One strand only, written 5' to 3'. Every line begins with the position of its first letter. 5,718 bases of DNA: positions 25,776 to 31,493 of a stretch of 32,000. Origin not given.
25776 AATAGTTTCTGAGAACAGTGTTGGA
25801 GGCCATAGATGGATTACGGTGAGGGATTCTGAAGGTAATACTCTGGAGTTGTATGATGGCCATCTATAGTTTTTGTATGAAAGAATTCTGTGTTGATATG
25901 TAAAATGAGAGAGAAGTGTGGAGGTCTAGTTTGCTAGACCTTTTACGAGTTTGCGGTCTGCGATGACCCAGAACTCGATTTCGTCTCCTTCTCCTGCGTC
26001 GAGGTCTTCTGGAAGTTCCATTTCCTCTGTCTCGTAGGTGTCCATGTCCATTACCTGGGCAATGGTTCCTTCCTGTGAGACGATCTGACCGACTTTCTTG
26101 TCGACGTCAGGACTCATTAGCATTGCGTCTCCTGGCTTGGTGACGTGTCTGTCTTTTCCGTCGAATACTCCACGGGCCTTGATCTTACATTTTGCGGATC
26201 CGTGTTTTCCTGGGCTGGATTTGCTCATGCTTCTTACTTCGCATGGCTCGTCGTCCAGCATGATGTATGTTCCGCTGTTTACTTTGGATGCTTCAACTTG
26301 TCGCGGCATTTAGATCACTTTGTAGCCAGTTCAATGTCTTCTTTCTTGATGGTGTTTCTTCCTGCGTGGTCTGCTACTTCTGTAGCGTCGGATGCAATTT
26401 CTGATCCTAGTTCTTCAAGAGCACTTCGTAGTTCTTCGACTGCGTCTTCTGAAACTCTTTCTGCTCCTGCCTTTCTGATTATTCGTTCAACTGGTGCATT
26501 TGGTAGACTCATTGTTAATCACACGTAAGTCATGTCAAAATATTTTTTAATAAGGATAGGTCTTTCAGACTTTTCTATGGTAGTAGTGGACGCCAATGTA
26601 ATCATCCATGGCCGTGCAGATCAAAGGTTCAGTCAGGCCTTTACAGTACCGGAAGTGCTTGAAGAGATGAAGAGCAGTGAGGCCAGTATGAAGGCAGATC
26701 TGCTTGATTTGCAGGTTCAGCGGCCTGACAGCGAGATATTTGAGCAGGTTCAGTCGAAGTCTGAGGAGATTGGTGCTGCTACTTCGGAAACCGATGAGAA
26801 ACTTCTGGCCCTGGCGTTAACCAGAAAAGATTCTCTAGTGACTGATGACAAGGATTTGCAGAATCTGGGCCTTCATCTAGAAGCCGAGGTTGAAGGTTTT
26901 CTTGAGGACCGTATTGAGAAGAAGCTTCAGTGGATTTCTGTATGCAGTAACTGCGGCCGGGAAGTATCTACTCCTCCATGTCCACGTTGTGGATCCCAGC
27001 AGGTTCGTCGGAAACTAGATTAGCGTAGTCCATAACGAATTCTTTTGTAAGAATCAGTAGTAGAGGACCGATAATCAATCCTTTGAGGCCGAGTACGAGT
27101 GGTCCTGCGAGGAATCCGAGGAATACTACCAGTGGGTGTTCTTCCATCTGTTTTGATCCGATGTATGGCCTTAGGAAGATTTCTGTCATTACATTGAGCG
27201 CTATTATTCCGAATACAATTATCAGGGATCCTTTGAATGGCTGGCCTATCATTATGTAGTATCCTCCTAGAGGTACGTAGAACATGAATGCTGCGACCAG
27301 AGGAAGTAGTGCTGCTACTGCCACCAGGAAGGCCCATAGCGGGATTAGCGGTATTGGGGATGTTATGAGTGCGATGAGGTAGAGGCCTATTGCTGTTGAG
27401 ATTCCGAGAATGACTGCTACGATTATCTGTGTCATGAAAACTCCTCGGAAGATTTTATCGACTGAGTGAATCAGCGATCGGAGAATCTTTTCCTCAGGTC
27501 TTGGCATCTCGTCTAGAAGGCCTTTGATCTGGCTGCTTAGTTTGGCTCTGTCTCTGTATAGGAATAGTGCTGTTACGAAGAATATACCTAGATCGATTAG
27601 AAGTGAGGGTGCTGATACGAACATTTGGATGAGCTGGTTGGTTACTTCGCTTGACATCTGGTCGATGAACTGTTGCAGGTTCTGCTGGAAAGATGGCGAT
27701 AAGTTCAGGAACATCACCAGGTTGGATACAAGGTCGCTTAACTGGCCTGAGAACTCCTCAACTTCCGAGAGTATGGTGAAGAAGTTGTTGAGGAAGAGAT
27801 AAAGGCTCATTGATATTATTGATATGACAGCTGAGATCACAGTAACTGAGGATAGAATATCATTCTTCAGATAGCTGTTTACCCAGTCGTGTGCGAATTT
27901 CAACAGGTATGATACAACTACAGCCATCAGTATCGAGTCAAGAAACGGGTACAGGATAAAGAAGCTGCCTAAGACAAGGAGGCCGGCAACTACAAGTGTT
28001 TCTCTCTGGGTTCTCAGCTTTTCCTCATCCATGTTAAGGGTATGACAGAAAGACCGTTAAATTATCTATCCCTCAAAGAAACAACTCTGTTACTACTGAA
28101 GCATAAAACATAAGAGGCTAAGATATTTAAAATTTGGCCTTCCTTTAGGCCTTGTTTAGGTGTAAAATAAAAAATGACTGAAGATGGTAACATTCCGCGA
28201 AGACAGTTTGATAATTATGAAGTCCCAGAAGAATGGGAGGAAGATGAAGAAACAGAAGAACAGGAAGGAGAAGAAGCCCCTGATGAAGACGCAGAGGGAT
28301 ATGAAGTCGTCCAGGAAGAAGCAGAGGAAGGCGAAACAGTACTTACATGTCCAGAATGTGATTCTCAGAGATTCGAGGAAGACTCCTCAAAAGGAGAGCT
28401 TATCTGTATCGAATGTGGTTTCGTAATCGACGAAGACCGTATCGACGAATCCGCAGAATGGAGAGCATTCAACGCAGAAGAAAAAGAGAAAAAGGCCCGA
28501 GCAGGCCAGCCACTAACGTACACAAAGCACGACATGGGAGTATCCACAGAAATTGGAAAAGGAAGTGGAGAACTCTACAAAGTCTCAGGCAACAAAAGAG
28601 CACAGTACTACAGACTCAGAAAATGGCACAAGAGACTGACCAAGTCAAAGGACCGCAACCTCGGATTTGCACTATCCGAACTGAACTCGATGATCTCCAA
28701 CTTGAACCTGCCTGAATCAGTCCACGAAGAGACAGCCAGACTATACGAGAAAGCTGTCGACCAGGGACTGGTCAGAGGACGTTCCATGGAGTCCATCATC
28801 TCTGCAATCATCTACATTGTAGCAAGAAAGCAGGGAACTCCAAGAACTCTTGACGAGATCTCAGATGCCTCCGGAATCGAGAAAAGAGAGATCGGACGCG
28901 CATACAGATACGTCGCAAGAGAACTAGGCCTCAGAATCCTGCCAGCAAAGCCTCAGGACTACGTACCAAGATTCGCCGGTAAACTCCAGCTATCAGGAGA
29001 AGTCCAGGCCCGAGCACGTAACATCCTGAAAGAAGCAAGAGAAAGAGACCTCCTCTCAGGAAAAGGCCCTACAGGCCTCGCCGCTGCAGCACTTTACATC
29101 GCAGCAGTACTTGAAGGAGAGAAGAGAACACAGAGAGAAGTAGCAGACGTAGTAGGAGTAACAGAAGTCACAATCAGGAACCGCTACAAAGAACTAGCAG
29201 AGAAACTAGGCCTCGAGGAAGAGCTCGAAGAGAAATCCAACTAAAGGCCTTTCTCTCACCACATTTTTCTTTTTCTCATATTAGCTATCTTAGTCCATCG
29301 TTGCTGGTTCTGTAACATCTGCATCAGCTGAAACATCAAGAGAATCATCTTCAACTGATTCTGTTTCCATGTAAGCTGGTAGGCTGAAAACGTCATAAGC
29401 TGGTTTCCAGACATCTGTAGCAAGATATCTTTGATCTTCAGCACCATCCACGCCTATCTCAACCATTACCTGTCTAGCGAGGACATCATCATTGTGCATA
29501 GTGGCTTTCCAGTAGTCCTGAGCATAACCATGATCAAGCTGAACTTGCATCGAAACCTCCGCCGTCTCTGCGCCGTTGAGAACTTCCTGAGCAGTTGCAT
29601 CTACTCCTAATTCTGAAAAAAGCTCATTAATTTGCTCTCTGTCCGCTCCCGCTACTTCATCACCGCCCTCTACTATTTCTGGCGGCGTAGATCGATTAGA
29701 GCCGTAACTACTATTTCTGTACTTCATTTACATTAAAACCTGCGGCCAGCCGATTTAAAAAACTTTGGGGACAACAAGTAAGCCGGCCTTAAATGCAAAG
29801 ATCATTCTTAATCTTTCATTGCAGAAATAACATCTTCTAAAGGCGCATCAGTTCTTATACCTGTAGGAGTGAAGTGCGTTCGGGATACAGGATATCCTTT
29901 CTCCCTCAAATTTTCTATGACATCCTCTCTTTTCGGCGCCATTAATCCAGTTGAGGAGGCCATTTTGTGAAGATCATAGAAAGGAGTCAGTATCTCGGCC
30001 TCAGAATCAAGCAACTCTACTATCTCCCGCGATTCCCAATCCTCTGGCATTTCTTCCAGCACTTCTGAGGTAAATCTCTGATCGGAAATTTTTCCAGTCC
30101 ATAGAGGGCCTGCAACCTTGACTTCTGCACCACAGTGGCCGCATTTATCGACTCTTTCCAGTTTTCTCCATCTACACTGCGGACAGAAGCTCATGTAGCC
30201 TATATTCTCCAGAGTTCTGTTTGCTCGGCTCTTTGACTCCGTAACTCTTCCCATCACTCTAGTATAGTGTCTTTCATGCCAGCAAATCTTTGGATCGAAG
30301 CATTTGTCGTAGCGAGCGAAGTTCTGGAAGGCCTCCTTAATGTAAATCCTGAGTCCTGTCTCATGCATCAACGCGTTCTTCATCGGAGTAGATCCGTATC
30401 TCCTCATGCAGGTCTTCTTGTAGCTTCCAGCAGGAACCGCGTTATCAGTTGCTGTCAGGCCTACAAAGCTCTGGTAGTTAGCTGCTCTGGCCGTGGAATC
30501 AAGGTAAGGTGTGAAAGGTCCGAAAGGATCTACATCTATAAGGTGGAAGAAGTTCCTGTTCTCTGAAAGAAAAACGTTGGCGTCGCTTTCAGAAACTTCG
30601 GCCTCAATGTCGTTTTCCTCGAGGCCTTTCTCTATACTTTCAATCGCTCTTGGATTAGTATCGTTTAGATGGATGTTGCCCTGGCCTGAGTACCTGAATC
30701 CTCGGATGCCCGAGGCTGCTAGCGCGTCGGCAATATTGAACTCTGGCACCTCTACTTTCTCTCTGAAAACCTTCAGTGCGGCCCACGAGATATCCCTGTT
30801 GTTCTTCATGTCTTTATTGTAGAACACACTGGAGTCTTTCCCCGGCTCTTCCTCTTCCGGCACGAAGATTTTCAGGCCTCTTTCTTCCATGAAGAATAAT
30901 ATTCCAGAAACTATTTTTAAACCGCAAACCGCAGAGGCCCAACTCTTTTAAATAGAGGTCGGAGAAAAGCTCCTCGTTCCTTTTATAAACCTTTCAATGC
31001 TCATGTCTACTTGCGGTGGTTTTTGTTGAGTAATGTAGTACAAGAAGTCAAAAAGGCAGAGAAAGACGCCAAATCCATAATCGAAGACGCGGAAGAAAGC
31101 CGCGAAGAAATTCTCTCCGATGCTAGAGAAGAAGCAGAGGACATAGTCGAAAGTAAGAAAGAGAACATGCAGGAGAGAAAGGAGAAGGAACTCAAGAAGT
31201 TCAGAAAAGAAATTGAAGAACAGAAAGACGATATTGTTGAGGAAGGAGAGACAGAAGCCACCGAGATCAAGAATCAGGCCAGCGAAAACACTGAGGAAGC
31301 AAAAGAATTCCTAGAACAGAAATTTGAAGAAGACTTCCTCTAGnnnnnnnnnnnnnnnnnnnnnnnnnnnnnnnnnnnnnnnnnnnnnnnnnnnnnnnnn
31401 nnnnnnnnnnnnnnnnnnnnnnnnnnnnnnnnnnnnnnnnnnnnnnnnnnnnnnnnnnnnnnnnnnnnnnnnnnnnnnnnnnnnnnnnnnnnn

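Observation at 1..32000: Palindromic hexamer AGGCCT is about 10-fold over-represented, in every codon phase and in spacers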

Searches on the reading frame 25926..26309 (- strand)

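Call 15: search_protein_families(library=pfam, max_evalue=0.01, proteins=[window:25926-26309:-])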
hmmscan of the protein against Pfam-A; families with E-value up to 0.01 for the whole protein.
window:25926-26309:- (127 aa): 2 families
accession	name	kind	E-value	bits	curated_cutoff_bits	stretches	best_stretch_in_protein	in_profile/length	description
PF21485.3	IF5A-like_N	-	1.9e-14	53.7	27.1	1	5-58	6-59/63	Translation initiation factor 5A-like, N-terminal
PF08207.18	EFP_N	-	5.1e-06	26.8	23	1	7-57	2-51/58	Elongation factor P (EF-P) KOW-like domain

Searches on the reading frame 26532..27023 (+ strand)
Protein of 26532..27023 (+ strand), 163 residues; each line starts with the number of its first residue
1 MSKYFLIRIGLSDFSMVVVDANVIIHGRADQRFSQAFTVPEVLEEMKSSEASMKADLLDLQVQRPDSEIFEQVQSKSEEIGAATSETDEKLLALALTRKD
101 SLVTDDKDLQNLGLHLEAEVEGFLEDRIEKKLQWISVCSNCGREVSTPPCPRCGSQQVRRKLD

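Call 15: search_protein_families(library=pfam, max_evalue=0.01, proteins=[window:26532-27023:+])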
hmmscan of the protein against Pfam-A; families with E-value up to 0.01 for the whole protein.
window:26532-27023:+ (163 aa): 3 families
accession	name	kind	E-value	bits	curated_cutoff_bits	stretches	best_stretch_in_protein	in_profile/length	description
PF17146.10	PIN_6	-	8.7e-10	39.4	27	1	17-96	1-85/87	PIN domain of ribonuclease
PF10130.15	PIN_2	-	0.00067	20.3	22.4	1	45-116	51-122/133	PIN domain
PF01850.27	PIN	-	0.0018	19.3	23.6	0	57-112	64-117/120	PIN domain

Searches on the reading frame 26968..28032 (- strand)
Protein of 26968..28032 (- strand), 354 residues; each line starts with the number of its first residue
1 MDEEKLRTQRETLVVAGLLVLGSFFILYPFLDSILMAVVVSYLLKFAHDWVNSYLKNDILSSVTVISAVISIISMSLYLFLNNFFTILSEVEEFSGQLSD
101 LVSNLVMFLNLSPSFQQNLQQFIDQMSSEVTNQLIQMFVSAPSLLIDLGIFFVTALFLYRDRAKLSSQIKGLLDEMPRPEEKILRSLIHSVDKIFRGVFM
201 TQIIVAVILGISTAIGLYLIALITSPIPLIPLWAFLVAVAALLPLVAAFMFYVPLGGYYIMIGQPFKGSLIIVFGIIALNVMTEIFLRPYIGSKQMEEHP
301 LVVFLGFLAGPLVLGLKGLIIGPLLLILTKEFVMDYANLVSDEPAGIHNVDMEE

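Call 6: search_protein_families(library=pfam, proteins=[window:26968-28032:-])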
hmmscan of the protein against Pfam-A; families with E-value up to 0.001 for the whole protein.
window:26968-28032:- (354 aa): 1 family
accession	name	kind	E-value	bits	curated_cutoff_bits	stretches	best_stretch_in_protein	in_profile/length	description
PF01594.21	AI-2E_transport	-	2.2e-35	122.8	34.3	1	14-336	6-326/327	AI-2E family transporter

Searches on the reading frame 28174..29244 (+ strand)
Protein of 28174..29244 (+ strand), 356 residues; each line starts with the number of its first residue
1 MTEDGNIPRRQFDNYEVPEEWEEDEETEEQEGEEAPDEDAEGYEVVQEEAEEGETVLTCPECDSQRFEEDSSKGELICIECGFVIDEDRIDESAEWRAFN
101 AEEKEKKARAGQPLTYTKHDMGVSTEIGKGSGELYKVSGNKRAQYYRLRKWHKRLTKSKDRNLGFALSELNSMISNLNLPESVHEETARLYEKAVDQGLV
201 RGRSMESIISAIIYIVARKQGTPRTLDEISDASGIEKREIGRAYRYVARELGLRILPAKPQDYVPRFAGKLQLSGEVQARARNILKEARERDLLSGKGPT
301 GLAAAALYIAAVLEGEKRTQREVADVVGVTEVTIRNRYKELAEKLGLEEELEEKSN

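Call 6: search_protein_families(library=pfam, proteins=[window:28174-29244:+])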
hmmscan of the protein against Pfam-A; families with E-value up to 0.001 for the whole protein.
window:28174-29244:+ (356 aa): 3 families
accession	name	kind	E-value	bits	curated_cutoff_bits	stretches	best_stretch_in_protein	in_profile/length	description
PF00382.24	TFIIB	-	9.9e-48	160.5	23.6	2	258-343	6-91/92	Transcription factor TFIIB repeat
PF08271.17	Zn_Ribbon_TF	-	5e-15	55.2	29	1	58-99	2-43/43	TFIIB zinc-binding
PF04545.22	Sigma70_r4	-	0.00084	19.3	24.1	0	315-344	18-47/50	Sigma-70, region 4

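Call 57: find_homologous_proteins(query=window:28174-29244:+, max_evalue=1e-20)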
Query window:28174-29244:+ (356 aa): 7936 proteins with E <= 1e-20 among 8000 candidates; the best 120 are listed.
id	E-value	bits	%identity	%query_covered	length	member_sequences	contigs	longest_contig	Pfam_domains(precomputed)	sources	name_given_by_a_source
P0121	7.4e-209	711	93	95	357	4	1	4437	PF00382.25,PF08271.18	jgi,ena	-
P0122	4.4e-206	702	88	99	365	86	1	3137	PF00382.25,PF08271.18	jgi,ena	jgi:transcription initiation factor TFIIB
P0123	5.6e-205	698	89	100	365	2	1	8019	PF00382.25,PF08271.18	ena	-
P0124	2.2e-204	696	90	94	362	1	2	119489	PF00382.25,PF08271.18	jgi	-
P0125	8.1e-203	691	87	95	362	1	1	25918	PF00382.25,PF08271.18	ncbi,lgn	-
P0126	6.6e-201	685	87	100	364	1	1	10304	PF00382.25,PF08271.18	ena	-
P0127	2.0e-200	683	89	100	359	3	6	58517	PF00382.25,PF08271.18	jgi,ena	-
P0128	8.3e-200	681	88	99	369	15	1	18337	PF00382.25,PF08271.18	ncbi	-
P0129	1.4e-199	680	87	99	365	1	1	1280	PF00382.25,PF08271.18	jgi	jgi:transcription initiation factor TFIIB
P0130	1.6e-199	680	88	100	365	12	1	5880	PF00382.25,PF08271.18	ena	-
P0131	1.7e-199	680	91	99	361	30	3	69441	PF00382.25,PF08271.18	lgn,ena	-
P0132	3.8e-199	679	87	95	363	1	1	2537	PF00382.25,PF08271.18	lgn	-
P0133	2.4e-198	676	86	99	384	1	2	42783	PF00382.25,PF08271.18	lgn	-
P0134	3.8e-198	676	88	95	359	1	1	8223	PF00382.25,PF08271.18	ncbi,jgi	jgi:transcription initiation factor TFIIB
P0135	4.5e-198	675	86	100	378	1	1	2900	PF00382.25,PF08271.18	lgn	-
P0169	2.3e-160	551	80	86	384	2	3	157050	PF00382.25,PF08271.18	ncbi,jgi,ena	-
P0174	9.5e-154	530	78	84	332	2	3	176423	PF00382.25,PF08271.18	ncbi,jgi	-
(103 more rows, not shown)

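Call 58: find_encoding_contigs(protein=P0174, flank=10000, max_places=4)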
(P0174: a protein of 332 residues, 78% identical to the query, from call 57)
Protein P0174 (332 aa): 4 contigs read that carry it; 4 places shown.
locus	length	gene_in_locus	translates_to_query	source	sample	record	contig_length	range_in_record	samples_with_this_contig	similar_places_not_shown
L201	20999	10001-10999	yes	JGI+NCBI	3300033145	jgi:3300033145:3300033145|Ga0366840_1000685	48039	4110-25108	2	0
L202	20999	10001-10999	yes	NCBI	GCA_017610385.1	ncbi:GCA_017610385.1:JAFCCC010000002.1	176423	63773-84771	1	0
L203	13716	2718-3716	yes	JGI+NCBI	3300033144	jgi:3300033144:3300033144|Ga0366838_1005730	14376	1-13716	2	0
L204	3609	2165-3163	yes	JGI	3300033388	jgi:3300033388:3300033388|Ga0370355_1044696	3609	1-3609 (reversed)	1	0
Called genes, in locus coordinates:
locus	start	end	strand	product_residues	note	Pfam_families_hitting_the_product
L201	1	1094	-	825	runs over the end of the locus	-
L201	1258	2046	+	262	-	-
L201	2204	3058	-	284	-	PF01798:Nop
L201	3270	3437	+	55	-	-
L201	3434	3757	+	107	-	PF01906:YbjQ_1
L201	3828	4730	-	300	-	PF00565:SNase, PF00932:LTD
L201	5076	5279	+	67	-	-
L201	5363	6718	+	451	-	-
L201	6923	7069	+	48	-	-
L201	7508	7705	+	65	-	PF00833:Ribosomal_S17e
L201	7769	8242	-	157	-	PF00565:SNase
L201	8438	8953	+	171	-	-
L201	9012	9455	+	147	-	-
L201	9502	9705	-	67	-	PF00125:Histone, PF00808:CBFD_NFYB_HMF, PF15511:CENP-T_C (weak), PF15630:CENP-S (weak)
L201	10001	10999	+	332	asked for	PF08271:Zn_Ribbon_TF, PF00382:TFIIB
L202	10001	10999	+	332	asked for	PF08271:Zn_Ribbon_TF, PF00382:TFIIB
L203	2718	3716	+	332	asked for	PF08271:Zn_Ribbon_TF, PF00382:TFIIB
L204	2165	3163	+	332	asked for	PF08271:Zn_Ribbon_TF, PF00382:TFIIB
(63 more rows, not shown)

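Call 59: find_encoding_contigs(protein=P0169, flank=10000, max_places=4)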
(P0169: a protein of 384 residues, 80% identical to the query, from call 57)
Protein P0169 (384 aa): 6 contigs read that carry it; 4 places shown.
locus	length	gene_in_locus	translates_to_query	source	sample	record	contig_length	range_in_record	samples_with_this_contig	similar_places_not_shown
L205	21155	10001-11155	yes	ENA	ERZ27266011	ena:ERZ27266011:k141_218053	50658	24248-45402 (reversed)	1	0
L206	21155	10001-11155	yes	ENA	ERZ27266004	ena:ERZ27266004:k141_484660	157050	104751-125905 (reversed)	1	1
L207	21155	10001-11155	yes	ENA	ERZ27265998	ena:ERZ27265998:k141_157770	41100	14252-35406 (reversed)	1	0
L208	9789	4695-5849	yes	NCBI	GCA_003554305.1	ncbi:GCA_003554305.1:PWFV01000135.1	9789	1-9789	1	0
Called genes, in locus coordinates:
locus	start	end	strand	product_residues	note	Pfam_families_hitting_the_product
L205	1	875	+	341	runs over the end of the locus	PF00579:tRNA-synt_1b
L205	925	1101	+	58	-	-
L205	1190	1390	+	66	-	PF04024:PspC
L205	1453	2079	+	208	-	PF13630:SdpI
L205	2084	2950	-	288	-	PF08774:VRR_NUC (weak)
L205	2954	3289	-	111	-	PF01883:FeS_assembly_P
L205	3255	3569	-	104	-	PF01022:HTH_5, PF01978:TrmB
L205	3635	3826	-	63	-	-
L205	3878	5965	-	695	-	PF00136:DNA_pol_B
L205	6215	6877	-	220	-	-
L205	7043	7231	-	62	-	-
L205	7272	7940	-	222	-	PF20582:UPF0758_N, PF14520:HHH_5 (faint), PF04002:RadC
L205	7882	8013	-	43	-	-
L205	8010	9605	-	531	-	-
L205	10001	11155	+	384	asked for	PF08271:Zn_Ribbon_TF, PF00382:TFIIB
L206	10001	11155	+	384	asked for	PF08271:Zn_Ribbon_TF, PF00382:TFIIB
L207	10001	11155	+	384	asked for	PF08271:Zn_Ribbon_TF, PF00382:TFIIB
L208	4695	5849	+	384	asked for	PF08271:Zn_Ribbon_TF, PF00382:TFIIB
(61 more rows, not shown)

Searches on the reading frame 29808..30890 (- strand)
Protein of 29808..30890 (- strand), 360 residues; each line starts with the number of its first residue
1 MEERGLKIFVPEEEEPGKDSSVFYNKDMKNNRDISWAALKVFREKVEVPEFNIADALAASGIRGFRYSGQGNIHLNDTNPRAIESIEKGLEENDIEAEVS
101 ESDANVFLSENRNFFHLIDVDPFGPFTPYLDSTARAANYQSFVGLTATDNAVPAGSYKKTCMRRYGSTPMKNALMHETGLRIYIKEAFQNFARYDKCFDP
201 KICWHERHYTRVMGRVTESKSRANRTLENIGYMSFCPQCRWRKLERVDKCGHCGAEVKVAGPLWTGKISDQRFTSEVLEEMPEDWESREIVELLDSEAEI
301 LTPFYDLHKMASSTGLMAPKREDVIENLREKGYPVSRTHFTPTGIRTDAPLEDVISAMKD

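Call 6: search_protein_families(library=pfam, proteins=[window:29808-30890:-])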
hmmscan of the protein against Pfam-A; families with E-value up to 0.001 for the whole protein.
window:29808-30890:- (360 aa): 1 family
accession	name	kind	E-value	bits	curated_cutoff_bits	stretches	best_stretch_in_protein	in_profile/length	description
PF02005.22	TRM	-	1.9e-94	317.4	27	1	17-358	15-375/376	N2,N2-dimethylguanosine tRNA methyltransferase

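Call 45: find_encoding_contigs(protein=window:29808-30890:-, flank=10000, max_places=6)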
Protein window:29808-30890:- (360 aa): no gene with exactly this product is on record in the collection.

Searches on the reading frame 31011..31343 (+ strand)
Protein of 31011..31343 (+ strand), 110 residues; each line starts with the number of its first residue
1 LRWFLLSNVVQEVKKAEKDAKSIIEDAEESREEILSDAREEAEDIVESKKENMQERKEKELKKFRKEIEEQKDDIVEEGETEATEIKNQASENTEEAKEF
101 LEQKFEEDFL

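Call 16: search_protein_families(library=pfam, max_evalue=0.01, proteins=[window:31011-31343:+])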
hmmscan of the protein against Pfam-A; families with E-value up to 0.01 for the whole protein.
window:31011-31343:+ (110 aa): 2 families
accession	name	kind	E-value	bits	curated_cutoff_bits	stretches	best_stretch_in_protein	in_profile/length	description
PF03179.20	V-ATPase_G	-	2.8e-05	25.1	28.6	1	8-96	4-92/105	Vacuolar (H+)-ATPase G subunit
PF00430.23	ATP-synt_B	-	0.0023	18.4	28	0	5-71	52-122/132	ATP synthase B/B' CF(0)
